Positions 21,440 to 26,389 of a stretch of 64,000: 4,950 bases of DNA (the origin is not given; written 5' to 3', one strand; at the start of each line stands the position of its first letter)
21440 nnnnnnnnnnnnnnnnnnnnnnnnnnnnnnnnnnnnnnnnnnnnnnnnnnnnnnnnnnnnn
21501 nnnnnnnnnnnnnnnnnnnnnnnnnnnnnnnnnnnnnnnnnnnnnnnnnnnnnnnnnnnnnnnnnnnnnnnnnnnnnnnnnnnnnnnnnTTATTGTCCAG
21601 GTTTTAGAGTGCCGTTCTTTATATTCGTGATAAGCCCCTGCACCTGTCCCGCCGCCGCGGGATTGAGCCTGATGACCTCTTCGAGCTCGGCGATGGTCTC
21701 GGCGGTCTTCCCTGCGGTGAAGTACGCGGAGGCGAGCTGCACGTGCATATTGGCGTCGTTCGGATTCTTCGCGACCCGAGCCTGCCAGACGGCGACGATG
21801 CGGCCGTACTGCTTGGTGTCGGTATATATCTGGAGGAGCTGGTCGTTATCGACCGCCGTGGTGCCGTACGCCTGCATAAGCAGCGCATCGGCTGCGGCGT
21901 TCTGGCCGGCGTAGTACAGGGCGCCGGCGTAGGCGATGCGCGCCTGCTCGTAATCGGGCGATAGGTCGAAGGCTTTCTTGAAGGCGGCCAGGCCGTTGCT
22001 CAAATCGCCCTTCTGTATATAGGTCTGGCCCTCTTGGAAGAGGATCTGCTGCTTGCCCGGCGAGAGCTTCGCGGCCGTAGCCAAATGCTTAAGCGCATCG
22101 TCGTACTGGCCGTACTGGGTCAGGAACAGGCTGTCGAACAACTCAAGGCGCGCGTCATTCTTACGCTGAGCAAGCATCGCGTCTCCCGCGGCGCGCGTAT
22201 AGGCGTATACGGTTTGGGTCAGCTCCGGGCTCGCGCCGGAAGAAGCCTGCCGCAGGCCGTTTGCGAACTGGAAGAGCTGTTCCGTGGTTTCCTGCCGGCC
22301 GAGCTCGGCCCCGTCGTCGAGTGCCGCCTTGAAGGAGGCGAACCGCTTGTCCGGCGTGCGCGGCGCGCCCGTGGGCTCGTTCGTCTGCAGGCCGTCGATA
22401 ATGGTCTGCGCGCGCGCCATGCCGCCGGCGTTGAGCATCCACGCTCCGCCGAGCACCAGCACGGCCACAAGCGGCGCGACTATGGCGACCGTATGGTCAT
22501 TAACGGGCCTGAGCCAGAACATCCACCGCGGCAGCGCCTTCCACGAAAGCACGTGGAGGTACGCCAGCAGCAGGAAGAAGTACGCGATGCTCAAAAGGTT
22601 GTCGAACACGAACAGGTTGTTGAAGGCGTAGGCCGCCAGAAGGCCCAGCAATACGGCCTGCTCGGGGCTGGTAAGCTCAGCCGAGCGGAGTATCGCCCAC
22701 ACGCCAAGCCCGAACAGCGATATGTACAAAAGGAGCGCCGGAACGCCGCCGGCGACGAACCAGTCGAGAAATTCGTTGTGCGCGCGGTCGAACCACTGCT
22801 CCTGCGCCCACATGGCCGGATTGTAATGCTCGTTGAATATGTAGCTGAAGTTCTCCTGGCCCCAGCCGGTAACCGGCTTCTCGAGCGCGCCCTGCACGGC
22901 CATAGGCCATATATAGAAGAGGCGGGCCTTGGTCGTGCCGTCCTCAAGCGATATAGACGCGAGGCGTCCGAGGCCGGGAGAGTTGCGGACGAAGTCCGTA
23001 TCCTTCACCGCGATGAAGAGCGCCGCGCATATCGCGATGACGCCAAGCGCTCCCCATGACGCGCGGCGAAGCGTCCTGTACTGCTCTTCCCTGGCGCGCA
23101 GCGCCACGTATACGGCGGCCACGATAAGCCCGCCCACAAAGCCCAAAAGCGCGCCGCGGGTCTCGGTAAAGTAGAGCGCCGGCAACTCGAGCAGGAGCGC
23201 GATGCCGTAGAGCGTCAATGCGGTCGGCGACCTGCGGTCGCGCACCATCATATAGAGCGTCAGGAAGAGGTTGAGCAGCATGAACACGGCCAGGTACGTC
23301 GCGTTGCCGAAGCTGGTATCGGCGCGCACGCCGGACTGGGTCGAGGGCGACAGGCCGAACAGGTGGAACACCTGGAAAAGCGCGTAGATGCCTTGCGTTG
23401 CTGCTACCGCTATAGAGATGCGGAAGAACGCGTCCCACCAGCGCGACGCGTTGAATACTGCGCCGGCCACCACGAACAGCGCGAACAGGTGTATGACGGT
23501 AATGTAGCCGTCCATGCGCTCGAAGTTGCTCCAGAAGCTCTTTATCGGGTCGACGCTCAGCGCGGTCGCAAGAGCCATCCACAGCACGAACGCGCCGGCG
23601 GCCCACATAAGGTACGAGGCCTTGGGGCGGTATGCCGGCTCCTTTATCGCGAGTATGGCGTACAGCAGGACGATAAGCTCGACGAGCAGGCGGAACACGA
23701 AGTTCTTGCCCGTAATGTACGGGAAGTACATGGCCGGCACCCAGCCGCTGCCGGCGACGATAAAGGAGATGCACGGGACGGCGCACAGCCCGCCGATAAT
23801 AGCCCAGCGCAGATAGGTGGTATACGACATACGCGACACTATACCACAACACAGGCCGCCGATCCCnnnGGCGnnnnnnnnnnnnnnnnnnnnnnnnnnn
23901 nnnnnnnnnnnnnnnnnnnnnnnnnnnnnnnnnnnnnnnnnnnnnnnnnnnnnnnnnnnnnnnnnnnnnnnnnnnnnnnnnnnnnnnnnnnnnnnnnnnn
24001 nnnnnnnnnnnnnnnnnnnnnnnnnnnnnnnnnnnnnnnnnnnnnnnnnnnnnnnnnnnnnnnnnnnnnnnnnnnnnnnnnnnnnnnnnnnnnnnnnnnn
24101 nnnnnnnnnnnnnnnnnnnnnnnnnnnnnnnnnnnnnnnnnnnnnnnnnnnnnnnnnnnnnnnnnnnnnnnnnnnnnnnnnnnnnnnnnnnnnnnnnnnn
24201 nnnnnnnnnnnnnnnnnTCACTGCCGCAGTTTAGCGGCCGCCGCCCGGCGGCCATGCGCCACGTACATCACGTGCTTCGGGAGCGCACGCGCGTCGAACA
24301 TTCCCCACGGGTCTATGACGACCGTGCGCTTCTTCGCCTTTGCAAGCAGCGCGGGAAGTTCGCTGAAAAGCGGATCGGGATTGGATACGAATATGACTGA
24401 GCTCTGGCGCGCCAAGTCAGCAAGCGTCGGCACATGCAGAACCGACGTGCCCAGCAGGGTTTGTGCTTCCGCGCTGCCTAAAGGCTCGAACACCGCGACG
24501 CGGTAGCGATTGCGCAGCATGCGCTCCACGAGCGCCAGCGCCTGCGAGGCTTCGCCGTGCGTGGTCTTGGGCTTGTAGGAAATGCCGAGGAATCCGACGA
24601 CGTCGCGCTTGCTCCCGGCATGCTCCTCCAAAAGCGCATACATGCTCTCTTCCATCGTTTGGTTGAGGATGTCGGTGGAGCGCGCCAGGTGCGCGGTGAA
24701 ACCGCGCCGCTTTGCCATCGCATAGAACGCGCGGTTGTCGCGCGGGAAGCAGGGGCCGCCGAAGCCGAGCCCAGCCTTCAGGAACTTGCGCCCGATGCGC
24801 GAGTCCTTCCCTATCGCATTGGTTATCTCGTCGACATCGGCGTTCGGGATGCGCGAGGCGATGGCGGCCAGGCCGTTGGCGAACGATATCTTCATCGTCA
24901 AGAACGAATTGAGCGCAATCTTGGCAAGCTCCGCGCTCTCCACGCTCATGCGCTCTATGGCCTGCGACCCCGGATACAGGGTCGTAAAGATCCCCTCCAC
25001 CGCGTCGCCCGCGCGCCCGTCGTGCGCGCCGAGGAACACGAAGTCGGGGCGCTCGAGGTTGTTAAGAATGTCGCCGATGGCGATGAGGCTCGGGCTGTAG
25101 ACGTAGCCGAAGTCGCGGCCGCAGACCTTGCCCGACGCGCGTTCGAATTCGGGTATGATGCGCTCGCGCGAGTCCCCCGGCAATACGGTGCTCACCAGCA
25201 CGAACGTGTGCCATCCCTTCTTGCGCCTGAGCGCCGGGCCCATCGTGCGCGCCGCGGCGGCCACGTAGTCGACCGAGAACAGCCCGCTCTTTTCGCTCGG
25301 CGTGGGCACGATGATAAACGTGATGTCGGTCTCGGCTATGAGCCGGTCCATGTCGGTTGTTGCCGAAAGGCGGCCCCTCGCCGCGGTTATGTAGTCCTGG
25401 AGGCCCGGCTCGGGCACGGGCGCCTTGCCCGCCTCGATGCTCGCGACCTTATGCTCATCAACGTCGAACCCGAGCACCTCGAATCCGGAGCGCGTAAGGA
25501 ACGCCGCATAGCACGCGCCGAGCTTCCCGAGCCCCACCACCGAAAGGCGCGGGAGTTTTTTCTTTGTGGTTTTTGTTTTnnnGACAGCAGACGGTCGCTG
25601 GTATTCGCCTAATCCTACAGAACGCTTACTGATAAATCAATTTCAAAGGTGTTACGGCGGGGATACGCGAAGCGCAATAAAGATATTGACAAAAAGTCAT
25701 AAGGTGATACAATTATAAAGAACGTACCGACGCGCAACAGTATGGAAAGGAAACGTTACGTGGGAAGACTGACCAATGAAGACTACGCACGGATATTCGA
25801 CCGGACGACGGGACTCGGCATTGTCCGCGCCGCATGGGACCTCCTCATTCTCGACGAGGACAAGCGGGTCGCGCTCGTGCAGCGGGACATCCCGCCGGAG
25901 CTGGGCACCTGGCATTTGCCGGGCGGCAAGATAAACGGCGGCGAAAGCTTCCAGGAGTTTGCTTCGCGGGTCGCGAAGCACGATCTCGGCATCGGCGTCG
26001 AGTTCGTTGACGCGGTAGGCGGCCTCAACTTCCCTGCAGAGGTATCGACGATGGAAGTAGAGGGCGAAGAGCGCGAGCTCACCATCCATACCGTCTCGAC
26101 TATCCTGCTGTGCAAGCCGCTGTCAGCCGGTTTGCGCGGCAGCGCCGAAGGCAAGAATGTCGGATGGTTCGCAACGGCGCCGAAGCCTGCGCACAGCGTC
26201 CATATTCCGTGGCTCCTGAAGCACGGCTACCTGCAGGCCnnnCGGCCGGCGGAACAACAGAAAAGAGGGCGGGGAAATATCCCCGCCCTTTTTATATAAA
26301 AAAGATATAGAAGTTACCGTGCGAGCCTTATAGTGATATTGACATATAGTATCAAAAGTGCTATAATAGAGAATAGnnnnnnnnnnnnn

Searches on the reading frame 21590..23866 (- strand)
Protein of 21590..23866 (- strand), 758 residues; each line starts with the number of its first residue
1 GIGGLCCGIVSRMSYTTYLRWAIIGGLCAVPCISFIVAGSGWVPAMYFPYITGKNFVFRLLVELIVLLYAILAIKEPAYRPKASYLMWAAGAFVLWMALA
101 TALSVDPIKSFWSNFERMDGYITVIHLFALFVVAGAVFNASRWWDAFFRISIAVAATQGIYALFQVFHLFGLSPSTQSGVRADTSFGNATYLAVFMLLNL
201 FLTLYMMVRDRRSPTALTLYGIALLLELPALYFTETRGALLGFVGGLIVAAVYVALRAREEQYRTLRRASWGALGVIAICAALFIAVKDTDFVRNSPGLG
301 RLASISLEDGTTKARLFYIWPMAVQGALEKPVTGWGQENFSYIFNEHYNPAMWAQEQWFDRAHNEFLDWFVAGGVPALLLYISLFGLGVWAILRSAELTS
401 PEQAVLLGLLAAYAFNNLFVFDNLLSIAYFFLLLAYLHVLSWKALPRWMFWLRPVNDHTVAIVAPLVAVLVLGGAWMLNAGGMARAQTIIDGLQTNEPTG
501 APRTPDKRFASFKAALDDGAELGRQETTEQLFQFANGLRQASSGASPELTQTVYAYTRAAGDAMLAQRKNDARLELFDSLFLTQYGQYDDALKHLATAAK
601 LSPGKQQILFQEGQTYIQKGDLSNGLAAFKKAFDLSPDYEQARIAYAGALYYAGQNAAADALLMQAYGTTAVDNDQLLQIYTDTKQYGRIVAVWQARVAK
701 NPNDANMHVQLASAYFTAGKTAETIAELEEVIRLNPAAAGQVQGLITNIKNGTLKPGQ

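Call 12: search_protein_families(library=pfam, proteins=[window:21590-23866:-], max_evalue=0.001)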
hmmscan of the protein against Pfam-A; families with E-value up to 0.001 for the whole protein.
window:21590-23866:- (758 aa): 10 families
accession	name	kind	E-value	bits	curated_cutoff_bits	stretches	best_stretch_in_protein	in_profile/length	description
PF04932.20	Wzy_C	-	5e-22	78.7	31.7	1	223-382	2-149/149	O-Antigen ligase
PF14559.12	TPR_19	-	1.3e-11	45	25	1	617-665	2-50/68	Tetratricopeptide repeat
PF07719.23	TPR_2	-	5e-09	36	27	0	608-639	3-34/34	Tetratricopeptide repeat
PF13181.12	TPR_8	-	2.2e-08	34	25.7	0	607-639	2-34/34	Tetratricopeptide repeat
PF00515.34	TPR_1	-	5.4e-08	32.8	27.8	0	609-639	4-34/34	Tetratricopeptide repeat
PF13428.12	TPR_14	-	2.1e-07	31.4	23.5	0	610-647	5-42/44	Tetratricopeptide repeat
PF13371.12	TPR_9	-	4.1e-07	30.4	35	0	677-738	1-62/73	Tetratricopeptide repeat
PF13414.12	TPR_11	-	3.8e-06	26.9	26.8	0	613-643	1-31/42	TPR repeat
PF14561.12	TPR_20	-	1.4e-05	25.8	25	0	693-738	10-55/90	Tetratricopeptide repeat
PF23914.1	TPR_CcmH_CycH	-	0.00093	19.5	42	1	613-673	57-120/158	Cytochrome c-type biogenesis protein H TPR domain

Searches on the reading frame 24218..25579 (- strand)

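Call 12: search_protein_families(library=pfam, proteins=[window:24218-25579:-], max_evalue=0.001)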
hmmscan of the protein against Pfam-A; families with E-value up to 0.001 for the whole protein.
window:24218-25579:- (453 aa): 4 families
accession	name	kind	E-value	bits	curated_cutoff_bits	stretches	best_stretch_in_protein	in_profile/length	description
PF03721.20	UDPG_MGDP_dh_N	-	4.5e-34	118.1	27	1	11-195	2-185/187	UDP-glucose/GDP-mannose dehydrogenase family, NAD binding domain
PF00984.24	UDPG_MGDP_dh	-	2.8e-27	95.1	25.4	1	214-307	1-93/94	UDP-glucose/GDP-mannose dehydrogenase family, central domain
PF03720.21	UDPG_MGDP_dh_C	-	1.8e-08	35.1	30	1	330-429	2-102/103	UDP-glucose/GDP-mannose dehydrogenase family, UDP binding domain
PF03446.21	NAD_binding_2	-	2.5e-06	28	21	0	12-96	2-68/161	NAD binding domain of 6-phosphogluconate dehydrogenase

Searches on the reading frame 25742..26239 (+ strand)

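Call 12: search_protein_families(library=pfam, proteins=[window:25742-26239:+], max_evalue=0.001)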
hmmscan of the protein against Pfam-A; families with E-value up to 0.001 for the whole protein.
window:25742-26239:+ (166 aa): 1 family
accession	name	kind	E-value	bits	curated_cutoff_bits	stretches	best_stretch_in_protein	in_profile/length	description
PF00293.34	NUDIX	-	1.3e-08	35.4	21.1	1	29-96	3-70/134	NUDIX domain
